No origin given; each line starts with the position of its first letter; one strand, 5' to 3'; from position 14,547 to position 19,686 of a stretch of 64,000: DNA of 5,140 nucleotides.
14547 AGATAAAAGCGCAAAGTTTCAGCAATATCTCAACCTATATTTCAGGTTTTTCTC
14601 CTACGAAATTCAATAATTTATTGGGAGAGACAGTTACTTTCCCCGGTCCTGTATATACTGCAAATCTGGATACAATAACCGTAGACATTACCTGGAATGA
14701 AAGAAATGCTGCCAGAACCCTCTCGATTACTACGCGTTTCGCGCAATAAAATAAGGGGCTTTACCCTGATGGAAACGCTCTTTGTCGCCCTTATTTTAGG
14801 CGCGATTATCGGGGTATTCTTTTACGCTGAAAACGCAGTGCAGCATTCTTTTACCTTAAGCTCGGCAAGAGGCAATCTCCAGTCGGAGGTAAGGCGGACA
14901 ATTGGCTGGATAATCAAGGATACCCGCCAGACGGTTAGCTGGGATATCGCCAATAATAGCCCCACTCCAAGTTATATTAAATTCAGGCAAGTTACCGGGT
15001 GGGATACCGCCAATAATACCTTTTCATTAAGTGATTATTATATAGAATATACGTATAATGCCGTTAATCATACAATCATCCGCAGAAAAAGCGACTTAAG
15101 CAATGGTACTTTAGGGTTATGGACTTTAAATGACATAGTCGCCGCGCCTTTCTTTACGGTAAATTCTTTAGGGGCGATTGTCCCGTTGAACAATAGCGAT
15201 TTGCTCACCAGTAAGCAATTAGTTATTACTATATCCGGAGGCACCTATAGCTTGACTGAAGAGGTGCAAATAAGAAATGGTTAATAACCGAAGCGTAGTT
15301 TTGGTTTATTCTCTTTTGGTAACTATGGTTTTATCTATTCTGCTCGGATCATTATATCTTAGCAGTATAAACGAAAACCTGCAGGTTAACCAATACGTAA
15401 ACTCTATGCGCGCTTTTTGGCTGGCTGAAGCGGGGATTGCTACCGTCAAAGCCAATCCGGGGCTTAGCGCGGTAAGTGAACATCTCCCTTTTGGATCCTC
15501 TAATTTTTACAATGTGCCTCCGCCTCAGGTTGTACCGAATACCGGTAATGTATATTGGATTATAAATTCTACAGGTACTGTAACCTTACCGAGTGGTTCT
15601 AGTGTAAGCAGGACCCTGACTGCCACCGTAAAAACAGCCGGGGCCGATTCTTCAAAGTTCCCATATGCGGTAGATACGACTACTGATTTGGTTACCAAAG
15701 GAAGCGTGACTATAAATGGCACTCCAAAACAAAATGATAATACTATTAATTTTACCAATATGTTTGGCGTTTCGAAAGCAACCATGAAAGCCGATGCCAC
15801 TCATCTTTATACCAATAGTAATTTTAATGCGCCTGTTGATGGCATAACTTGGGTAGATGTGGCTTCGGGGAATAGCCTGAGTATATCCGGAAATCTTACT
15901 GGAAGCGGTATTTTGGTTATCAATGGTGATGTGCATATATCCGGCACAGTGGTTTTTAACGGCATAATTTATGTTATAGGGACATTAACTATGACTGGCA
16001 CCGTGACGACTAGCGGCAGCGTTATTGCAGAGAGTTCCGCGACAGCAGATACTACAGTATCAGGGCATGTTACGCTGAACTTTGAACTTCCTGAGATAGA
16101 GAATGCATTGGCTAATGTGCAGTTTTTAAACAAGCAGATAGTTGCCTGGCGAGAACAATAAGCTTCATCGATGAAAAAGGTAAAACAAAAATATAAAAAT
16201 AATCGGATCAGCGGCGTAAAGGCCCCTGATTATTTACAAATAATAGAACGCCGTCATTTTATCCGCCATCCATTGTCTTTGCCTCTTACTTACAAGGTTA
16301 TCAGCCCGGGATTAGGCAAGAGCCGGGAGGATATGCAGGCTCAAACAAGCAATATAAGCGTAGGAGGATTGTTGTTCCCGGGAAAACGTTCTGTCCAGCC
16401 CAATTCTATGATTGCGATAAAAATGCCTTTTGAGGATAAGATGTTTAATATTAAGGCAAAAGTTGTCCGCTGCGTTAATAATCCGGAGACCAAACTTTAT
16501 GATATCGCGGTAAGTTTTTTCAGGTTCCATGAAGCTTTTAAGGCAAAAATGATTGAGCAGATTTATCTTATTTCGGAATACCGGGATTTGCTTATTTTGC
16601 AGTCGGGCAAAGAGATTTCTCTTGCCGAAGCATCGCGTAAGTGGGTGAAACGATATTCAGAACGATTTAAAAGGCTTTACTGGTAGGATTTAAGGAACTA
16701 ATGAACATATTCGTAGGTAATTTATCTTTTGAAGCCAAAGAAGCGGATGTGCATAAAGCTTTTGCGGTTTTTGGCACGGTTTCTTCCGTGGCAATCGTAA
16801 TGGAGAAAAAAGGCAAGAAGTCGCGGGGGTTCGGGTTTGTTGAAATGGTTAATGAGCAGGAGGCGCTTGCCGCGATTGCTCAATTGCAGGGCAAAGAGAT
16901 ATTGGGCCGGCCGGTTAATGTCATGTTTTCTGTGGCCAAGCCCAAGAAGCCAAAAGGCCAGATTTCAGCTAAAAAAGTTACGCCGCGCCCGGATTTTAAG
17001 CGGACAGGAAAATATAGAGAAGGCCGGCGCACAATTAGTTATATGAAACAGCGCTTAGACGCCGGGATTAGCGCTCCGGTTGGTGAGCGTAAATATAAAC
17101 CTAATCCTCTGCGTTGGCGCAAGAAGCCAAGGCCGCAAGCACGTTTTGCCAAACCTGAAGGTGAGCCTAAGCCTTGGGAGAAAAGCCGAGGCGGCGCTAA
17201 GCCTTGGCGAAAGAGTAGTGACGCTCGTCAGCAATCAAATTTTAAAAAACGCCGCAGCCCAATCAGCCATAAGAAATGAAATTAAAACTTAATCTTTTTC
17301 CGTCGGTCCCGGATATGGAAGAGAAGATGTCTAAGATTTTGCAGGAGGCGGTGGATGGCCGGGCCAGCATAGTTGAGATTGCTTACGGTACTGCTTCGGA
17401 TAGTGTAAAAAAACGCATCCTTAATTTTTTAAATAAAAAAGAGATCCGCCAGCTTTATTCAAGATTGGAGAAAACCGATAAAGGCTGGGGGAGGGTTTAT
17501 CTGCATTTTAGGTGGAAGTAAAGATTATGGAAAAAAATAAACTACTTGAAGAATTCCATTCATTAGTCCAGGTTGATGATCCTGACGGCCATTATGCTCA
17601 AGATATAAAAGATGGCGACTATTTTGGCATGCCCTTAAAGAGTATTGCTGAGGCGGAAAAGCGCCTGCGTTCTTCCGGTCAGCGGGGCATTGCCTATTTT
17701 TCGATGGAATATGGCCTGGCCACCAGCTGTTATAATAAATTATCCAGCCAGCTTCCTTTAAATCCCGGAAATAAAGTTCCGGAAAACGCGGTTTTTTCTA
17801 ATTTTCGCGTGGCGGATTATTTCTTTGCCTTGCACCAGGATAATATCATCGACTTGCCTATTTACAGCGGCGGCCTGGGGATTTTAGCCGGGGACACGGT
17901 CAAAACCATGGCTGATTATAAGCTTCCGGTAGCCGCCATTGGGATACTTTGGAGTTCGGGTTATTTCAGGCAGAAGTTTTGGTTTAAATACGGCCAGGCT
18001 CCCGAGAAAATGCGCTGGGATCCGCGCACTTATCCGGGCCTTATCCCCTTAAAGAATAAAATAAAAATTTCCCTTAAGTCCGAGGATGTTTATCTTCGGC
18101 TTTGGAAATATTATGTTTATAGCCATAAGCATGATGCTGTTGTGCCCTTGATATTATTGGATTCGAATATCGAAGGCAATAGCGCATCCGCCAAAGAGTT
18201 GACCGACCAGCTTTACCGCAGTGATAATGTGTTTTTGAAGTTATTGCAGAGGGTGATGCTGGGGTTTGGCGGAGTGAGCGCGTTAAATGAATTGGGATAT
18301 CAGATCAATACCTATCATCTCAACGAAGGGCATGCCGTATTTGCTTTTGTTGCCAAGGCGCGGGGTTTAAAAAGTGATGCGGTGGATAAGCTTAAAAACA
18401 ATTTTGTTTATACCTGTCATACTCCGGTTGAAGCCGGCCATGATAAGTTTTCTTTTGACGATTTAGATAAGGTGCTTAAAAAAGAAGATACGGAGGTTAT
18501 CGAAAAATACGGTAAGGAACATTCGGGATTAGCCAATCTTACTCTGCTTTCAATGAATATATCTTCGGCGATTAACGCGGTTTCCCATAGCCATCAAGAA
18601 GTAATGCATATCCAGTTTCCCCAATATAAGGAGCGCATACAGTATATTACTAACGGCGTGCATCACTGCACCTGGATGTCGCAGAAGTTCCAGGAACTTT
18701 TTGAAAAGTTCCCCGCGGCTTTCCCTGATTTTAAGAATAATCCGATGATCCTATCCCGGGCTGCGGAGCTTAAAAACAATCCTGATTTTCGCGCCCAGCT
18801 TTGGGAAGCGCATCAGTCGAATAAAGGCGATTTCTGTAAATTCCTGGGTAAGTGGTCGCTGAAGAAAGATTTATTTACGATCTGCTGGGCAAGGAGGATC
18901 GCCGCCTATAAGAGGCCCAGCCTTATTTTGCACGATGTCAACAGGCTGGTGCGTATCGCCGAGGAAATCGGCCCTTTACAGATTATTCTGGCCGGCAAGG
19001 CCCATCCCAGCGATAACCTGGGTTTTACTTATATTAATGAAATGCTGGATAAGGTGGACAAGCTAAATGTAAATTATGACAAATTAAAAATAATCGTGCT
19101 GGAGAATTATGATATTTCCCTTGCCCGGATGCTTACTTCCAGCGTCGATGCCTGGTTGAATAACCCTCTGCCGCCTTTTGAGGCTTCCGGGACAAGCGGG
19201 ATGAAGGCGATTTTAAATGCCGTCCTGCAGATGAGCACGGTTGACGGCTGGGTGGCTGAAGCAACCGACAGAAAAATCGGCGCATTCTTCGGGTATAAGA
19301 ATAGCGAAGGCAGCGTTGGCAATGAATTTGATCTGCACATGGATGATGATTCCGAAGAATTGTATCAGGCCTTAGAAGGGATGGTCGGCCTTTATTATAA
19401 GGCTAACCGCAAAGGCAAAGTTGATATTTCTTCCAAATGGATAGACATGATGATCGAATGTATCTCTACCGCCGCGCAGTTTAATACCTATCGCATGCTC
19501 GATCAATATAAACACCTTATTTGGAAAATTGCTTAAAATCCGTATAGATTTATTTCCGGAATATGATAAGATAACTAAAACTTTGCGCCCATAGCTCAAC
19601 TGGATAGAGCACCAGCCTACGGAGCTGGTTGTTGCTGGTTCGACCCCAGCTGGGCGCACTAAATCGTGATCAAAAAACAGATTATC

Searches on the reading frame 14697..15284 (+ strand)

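Call 49: search_protein_families(library=pfam, proteins=[window:14697-15284:+], max_evalue=0.01)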
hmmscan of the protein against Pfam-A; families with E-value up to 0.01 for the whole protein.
window:14697-15284:+ (195 aa): 1 family
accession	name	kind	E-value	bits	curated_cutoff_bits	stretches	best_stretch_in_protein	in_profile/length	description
PF07963.17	N_methyl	-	0.0011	18.8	21.2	1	16-40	1-25/27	Prokaryotic N-terminal methylation motif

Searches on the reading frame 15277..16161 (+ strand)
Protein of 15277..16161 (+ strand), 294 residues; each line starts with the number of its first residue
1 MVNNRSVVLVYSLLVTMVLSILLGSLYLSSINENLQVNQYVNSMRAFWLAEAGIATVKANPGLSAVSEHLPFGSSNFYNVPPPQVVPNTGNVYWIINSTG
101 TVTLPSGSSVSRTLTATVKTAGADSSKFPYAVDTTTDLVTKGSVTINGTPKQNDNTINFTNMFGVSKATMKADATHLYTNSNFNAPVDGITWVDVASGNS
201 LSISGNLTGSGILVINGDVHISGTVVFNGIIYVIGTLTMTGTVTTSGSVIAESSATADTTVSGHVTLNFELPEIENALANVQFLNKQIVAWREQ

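Call 49: search_protein_families(library=pfam, proteins=[window:15277-16161:+], max_evalue=0.01)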
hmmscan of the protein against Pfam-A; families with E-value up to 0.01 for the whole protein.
window:15277-16161:+ (294 aa): 1 family
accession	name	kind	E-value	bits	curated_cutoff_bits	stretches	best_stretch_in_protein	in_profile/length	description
PF10833.13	DUF2572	-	0.0038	17.4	23.8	1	148-246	98-192/219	Protein of unknown function (DUF2572)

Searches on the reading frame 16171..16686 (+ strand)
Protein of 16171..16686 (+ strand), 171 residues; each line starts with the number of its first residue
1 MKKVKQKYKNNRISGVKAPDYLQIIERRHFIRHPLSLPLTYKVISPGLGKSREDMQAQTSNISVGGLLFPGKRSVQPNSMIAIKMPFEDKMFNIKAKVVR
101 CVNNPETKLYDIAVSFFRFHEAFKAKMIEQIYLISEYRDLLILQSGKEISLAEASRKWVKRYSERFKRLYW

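Call 49: search_protein_families(library=pfam, proteins=[window:16171-16686:+], max_evalue=0.01)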
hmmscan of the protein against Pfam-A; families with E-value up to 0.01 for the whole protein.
window:16171-16686:+ (171 aa): 1 family
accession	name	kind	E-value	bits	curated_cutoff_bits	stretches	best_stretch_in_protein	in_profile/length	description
PF07238.19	PilZ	-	1.6e-08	35.3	22.5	1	26-130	1-99/102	PilZ domain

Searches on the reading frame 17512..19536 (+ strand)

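Call 49: search_protein_families(library=pfam, proteins=[window:17512-19536:+], max_evalue=0.01)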
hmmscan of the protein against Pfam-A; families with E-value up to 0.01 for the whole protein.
window:17512-19536:+ (674 aa): 2 families
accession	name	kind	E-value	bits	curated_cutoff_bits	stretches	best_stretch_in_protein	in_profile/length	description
PF00343.26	Phosphorylase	-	5.1e-35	121.4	27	1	325-585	311-585/713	Carbohydrate phosphorylase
PF11897.13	DUF3417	-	0.0043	17.9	25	0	49-72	85-108/109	Protein of unknown function (DUF3417)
